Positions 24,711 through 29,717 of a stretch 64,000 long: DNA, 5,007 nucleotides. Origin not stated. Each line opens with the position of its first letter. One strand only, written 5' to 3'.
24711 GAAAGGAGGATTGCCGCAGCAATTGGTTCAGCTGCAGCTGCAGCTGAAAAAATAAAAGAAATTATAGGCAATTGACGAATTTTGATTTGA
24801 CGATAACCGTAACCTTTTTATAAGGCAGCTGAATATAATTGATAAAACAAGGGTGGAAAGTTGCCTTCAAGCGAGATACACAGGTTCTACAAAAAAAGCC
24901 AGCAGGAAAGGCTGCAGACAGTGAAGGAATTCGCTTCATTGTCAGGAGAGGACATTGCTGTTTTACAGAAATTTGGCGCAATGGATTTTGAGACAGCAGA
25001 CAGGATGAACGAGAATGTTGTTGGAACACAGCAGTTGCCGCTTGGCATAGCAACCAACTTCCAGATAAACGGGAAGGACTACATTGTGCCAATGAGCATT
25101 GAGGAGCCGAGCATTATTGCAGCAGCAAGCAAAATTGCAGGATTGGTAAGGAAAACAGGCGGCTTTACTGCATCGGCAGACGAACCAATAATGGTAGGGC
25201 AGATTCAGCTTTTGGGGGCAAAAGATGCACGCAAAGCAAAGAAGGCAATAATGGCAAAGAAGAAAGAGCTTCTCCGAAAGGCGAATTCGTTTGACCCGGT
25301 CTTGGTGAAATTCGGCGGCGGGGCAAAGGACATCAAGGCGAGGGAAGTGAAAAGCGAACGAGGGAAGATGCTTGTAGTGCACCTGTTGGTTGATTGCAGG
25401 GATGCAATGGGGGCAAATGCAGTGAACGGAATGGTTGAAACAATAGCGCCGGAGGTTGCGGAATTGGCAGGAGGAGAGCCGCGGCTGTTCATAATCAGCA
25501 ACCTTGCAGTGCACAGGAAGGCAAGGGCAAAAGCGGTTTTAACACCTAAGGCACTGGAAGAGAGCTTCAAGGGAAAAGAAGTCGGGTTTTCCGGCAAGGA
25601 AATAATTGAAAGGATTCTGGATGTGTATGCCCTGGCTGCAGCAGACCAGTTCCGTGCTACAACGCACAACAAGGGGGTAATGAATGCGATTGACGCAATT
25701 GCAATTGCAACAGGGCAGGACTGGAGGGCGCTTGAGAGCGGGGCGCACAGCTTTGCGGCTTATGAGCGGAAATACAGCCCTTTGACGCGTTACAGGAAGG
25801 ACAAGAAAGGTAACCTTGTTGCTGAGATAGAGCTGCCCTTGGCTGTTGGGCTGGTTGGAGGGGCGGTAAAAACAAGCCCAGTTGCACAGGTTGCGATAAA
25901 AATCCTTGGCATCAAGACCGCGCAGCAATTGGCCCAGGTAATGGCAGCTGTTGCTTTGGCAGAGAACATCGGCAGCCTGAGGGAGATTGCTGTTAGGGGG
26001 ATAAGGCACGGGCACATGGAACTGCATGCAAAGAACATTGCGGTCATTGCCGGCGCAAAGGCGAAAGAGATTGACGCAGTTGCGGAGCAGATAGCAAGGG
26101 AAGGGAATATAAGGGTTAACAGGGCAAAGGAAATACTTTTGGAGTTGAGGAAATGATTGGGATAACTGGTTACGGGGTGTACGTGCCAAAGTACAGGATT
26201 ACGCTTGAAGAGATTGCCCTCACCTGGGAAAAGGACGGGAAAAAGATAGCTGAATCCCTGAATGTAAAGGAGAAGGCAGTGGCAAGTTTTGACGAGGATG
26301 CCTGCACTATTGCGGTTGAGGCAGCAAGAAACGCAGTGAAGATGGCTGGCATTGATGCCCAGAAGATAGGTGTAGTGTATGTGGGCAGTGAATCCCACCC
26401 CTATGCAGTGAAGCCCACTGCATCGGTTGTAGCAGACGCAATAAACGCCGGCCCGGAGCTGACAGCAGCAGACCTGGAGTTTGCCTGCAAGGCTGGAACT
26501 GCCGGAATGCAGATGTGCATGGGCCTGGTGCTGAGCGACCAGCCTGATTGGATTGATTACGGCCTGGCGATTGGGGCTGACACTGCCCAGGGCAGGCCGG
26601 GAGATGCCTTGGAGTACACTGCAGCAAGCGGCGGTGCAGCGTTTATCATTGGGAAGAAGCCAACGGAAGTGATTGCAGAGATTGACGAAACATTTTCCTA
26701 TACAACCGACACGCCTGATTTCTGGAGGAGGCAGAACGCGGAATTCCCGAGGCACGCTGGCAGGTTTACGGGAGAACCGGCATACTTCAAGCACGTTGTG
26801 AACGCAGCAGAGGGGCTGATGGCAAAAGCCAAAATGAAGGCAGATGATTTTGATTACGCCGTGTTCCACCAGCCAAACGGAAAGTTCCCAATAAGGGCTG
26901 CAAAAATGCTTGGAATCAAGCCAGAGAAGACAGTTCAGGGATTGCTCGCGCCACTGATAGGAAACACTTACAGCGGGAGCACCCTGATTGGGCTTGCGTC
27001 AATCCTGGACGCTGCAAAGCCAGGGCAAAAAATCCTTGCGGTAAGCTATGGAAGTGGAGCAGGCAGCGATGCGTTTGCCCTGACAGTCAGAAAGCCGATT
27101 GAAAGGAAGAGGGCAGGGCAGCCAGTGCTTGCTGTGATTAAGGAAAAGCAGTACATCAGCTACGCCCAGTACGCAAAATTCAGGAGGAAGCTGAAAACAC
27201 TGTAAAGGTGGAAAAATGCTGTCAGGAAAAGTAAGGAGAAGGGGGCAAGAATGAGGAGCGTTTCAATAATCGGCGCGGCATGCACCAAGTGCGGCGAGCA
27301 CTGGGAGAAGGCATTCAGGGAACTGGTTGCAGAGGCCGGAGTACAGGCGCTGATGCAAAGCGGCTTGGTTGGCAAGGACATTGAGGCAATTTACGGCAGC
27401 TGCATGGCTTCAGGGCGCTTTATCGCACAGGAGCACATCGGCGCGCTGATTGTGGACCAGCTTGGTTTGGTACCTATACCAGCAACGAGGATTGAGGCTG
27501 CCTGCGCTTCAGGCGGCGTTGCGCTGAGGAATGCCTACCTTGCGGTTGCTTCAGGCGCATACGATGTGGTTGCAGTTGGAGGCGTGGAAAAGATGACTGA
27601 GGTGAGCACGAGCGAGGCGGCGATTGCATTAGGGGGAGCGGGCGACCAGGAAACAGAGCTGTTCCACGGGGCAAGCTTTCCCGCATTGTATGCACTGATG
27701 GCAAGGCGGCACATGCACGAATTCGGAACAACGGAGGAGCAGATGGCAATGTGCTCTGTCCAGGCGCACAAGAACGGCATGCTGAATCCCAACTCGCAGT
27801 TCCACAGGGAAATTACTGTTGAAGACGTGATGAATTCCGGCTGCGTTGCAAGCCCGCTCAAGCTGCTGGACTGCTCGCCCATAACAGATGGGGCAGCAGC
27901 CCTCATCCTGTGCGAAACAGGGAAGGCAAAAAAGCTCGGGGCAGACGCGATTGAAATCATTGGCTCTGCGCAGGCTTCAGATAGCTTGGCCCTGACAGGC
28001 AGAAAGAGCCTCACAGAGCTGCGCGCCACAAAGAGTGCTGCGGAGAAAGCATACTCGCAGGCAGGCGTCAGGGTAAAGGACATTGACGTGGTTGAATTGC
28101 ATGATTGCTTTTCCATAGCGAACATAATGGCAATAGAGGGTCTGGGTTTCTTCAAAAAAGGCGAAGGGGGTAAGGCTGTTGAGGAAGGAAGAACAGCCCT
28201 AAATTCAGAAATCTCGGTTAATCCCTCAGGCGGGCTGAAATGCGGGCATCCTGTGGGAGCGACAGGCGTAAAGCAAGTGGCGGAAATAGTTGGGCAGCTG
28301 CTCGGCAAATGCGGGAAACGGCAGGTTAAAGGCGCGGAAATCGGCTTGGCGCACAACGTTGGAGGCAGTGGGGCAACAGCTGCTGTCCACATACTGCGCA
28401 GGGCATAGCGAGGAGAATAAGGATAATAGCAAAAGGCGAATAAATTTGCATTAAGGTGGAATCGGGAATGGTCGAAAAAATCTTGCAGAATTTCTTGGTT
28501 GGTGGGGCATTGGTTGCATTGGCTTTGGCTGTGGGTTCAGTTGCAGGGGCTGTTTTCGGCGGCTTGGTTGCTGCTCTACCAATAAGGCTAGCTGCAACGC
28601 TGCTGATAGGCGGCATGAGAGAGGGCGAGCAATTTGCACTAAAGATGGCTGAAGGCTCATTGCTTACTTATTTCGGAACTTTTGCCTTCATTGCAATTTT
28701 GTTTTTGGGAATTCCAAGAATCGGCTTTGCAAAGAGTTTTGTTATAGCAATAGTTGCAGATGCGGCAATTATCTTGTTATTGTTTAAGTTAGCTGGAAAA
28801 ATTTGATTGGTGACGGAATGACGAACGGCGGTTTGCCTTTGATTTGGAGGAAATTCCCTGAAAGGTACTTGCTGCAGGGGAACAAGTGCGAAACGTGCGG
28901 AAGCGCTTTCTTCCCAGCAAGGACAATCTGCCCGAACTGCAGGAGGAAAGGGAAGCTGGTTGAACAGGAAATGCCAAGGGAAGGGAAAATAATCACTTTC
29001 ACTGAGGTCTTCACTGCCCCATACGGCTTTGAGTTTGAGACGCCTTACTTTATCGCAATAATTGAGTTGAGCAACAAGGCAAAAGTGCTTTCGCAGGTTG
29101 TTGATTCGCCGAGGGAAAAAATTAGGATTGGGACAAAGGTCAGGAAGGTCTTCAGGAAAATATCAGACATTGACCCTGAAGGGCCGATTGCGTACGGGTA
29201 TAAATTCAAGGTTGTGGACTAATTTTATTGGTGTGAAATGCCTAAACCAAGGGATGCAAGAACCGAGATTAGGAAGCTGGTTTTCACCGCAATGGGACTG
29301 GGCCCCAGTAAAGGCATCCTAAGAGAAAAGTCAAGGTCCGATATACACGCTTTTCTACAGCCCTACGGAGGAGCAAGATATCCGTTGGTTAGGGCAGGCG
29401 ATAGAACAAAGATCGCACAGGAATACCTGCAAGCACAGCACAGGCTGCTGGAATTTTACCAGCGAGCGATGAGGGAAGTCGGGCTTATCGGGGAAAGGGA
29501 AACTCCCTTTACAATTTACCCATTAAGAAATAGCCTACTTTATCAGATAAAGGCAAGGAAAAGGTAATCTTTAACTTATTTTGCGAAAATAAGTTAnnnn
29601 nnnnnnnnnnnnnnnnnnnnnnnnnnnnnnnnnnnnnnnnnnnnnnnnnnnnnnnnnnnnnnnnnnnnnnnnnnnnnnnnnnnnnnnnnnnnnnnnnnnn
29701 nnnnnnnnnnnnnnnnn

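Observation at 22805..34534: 11.7-kb co-directional isoprenoid supercluster with a complete classical mevalonate pathway of chimeric archaeal and bacterial type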

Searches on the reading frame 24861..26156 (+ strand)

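Call 3: search_protein_families(library=pfam, proteins=[window:24861-26156:+])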
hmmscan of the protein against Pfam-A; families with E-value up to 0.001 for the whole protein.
window:24861-26156:+ (431 aa): 1 family
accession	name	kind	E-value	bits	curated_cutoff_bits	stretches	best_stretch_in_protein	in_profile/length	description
PF00368.23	HMG-CoA_red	-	2.8e-99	333.1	27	1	15-390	3-368/368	Hydroxymethylglutaryl-coenzyme A reductase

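Call 5: search_protein_families(library=ncbifam, proteins=[window:24861-26156:+], max_evalue=0.00001)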
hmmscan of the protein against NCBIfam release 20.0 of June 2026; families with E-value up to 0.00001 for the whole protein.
window:24861-26156:+ (431 aa): 3 families
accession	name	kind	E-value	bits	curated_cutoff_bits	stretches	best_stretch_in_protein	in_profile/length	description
TIGR00532.1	HMG_CoA_R_NAD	equivalog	2e-121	406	259.95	1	2-390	20-395/395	hydroxymethylglutaryl-CoA reductase, degradative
TIGR00533.1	HMG_CoA_R_NADP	equivalog_domain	3.5e-13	49.3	441.8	1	40-388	52-400/402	hydroxymethylglutaryl-CoA reductase (NADPH)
TIGR00920.1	2A060605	subfamily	1.6e-07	29.9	778.35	1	50-194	525-664/887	hydroxymethylglutaryl-CoA reductase (NADPH)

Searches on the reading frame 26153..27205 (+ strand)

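Call 3: search_protein_families(library=pfam, proteins=[window:26153-27205:+])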
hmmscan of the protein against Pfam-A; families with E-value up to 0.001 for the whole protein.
window:26153-27205:+ (350 aa): 2 families
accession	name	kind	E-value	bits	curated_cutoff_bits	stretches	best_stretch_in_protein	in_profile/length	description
PF08541.16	ACP_syn_III_C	-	6.2e-12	45.9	26.6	1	223-309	1-87/90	3-Oxoacyl-[acyl-carrier-protein (ACP)] synthase III C terminal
PF08540.16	HMG_CoA_synt_C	-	1.3e-06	28.7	25.1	0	264-323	148-212/280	Hydroxymethylglutaryl-coenzyme A synthase C terminal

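Call 5: search_protein_families(library=ncbifam, proteins=[window:26153-27205:+], max_evalue=0.00001)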
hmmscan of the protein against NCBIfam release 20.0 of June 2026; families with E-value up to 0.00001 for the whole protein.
window:26153-27205:+ (350 aa): 13 families
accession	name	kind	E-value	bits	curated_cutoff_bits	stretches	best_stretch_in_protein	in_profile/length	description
TIGR00748.1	HMG_CoA_syn_Arc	equivalog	4.7e-166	552.2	353.35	1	1-348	1-344/345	hydroxymethylglutaryl-CoA synthase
NF003274.0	PRK04262.1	equivalog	4.4e-164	545.5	244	1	1-349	2-346/347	hydroxymethylglutaryl-CoA synthase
TIGR01835.1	HMG-CoA-S_prok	equivalog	3.9e-45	154.3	360.35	1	2-343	1-348/382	hydroxymethylglutaryl-CoA synthase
NF006829.0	PRK09352.1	subfamily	9.3e-24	84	249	1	2-304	5-313/322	beta-ketoacyl-ACP synthase 3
TIGR00747.1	fabH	subfamily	5.8e-22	78.2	292.1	1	3-304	4-314/322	beta-ketoacyl-ACP synthase III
NF041302.1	HMG_CoAsyn_Halo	equivalog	2e-20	73.2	800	1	2-254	4-258/443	hydroxymethylglutaryl-CoA synthase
NF005308.0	PRK06840.1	equivalog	1.7e-17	63.5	315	1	1-141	4-142/339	3-oxoacyl-ACP synthase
TIGR01833.1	HMG-CoA-S_euk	equivalog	6.7e-15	55.1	286.2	1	2-245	5-258/457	hydroxymethylglutaryl-CoA synthase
NF004623.0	PRK05963.1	equivalog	4.5e-14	52.5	437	1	4-124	8-127/328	beta-ketoacyl-ACP synthase III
NF006720.0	PRK09258.1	equivalog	2.9e-11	43.3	285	1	47-146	58-154/338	3-oxoacyl-ACP synthase III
NF005541.0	PRK07204.1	equivalog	4.6e-09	36.1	402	0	2-96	5-98/329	beta-ketoacyl-ACP synthase III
NF005703.0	PRK07515.1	equivalog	5.3e-09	35.4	304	0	50-130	96-174/373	beta-ketoacyl-ACP synthase III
NF004720.0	PRK06064.1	subfamily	7.9e-06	24.9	420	1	51-144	23-114/389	thiolase domain-containing protein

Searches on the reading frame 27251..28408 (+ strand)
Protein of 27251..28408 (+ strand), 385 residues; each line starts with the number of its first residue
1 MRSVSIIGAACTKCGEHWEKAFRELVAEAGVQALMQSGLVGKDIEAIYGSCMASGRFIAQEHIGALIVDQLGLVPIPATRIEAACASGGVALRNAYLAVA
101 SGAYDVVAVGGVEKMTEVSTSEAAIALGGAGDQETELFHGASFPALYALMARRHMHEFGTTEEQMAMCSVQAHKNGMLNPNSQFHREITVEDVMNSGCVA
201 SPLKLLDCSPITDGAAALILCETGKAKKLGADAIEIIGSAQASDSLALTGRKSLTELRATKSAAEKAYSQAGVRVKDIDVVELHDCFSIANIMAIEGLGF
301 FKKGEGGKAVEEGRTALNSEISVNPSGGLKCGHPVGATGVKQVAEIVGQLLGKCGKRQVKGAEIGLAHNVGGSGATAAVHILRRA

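Call 3: search_protein_families(library=pfam, proteins=[window:27251-28408:+])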
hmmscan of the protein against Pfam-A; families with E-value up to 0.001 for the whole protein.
window:27251-28408:+ (385 aa): 4 families
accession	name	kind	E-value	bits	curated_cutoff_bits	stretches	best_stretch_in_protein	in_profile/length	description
PF22691.2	Thiolase_C_1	-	2e-44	151.3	28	1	240-384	1-144/144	Thiolase C-terminal domain-like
PF00108.29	Thiolase_N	-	6.7e-26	91.7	26.4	1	4-222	1-258/260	Thiolase, N-terminal domain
PF02803.24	Thiolase_C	-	3.8e-11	43.1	27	1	261-353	25-100/123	Thiolase, C-terminal domain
PF00109.32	ketoacyl-synt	-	6.8e-05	23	20.8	1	77-127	166-216/252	Beta-ketoacyl synthase, N-terminal domain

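Call 5: search_protein_families(library=ncbifam, proteins=[window:27251-28408:+], max_evalue=0.00001)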
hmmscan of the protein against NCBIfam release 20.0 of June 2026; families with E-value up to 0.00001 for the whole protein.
window:27251-28408:+ (385 aa): 51 families (the best 25 are shown)
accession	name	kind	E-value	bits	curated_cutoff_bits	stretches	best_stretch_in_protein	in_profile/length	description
NF053570.1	AcCoTHIOL_METTL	equivalog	9.6e-162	538.2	600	1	1-383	1-382/385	acetyl-CoA acetyltransferase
NF004720.0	PRK06064.1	subfamily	2.5e-161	536.8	420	1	1-384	1-387/389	thiolase domain-containing protein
NF009228.0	PRK12578.1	subfamily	5.4e-98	328.1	485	1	2-384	3-387/387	thiolase domain-containing protein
NF004810.0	PRK06157.1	equivalog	5e-88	295.9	403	1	2-381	7-394/400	acetyl-CoA acetyltransferase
NF005704.0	PRK07516.1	subfamily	7.6e-86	288.5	412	1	2-384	2-387/389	thiolase domain-containing protein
NF004982.0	PRK06365.1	equivalog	4e-80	270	695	2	1-252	15-266/430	thiolase domain-containing protein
NF006102.0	PRK08256.1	subfamily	1.5e-71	241.5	436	1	4-383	5-391/394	lipid-transfer protein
NF004936.0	PRK06289.1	equivalog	8.3e-68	229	375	1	4-383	5-402/405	acetyl-CoA acetyltransferase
NF004811.0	PRK06158.1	subfamily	7.8e-66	222.6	421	1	4-382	10-378/384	acetyl-CoA acetyltransferase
NF004715.0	PRK06059.1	equivalog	2.1e-62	211.4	424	1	2-380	4-396/399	lipid-transfer protein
NF053628.1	BnzsclthlBbsBGT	equivalog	1.8e-57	194.9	750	1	2-374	5-372/389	benzoylsuccinyl-CoA thiolase subunit BbsB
NF006010.0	PRK08142.1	subfamily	8.5e-55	186.1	462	1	6-378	9-381/388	thiolase domain-containing protein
NF006180.0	PRK08313.1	subfamily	8.7e-55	186.1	514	1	2-380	4-380/389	thiolase domain-containing protein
NF004721.0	PRK06065.1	equivalog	8.1e-53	179.7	455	1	3-381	11-390/393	thiolase domain-containing protein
NF004722.0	PRK06066.1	equivalog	1.2e-41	143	516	1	17-382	20-383/385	thiolase domain-containing protein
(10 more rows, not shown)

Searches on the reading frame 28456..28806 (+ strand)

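Call 3: search_protein_families(library=pfam, proteins=[window:28456-28806:+])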
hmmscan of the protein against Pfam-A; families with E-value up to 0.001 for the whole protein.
window:28456-28806:+ (116 aa): 1 family
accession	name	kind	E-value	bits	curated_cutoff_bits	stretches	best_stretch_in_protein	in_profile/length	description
PF11345.13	DUF3147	-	1.7e-06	28.8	23.6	1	11-111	3-107/111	Protein of unknown function (DUF3147)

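Call 5: search_protein_families(library=ncbifam, proteins=[window:28456-28806:+], max_evalue=0.00001)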
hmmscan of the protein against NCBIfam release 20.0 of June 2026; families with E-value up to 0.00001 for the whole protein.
window:28456-28806:+ (116 aa): 0 families

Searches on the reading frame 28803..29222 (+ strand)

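Call 3: search_protein_families(library=pfam, proteins=[window:28803-29222:+])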
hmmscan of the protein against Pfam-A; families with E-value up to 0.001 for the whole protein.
window:28803-29222:+ (139 aa): 2 families
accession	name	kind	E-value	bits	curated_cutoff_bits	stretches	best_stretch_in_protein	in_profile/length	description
PF01796.24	OB_ChsH2_C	-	4.9e-15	55.6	27.1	1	54-118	1-65/65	ChsH2, C-terminal OB-fold domain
PF12172.15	zf-ChsH2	-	3.5e-07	30.3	23.2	1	28-48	13-33/37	ChsH2, rubredoxin-like zinc ribbon domain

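Call 5: search_protein_families(library=ncbifam, proteins=[window:28803-29222:+], max_evalue=0.00001)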
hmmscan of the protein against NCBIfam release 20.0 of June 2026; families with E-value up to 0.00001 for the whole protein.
window:28803-29222:+ (139 aa): 1 family
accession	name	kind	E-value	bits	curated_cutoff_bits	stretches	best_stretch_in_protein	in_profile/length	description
NF053627.1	BnzsclthlBbsAGT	equivalog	3.2e-12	46.6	250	1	23-137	35-144/145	benzoylsuccinyl-CoA thiolase subunit BbsA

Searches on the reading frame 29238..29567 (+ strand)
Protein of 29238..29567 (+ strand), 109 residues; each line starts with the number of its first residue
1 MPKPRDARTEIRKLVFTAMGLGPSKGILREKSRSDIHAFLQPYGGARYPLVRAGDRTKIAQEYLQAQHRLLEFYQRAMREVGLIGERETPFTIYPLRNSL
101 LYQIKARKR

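Call 3: search_protein_families(library=pfam, proteins=[window:29238-29567:+])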
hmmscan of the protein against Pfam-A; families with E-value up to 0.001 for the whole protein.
window:29238-29567:+ (109 aa): 0 families

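Call 5: search_protein_families(library=ncbifam, proteins=[window:29238-29567:+], max_evalue=0.00001)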
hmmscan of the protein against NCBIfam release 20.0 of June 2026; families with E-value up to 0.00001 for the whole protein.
window:29238-29567:+ (109 aa): 0 families

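Call 86: search_protein_representatives(protein=window:29238-29567:+)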
Query: 109 residues. Proteins with E-value up to 0.001 (for the whole library): 6; up to 1e-10: 2; up to 1e-30: 1. The best 6 are listed.
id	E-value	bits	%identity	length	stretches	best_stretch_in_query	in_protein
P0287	2.1e-65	233.8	100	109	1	1-109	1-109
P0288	1.9e-12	63.7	62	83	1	44-109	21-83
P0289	7.6e-10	55.3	41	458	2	8-78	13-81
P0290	6.5e-07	45.9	42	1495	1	67-90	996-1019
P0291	7.3e-06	42.5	40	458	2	4-65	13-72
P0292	1.3e-05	41.7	40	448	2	11-68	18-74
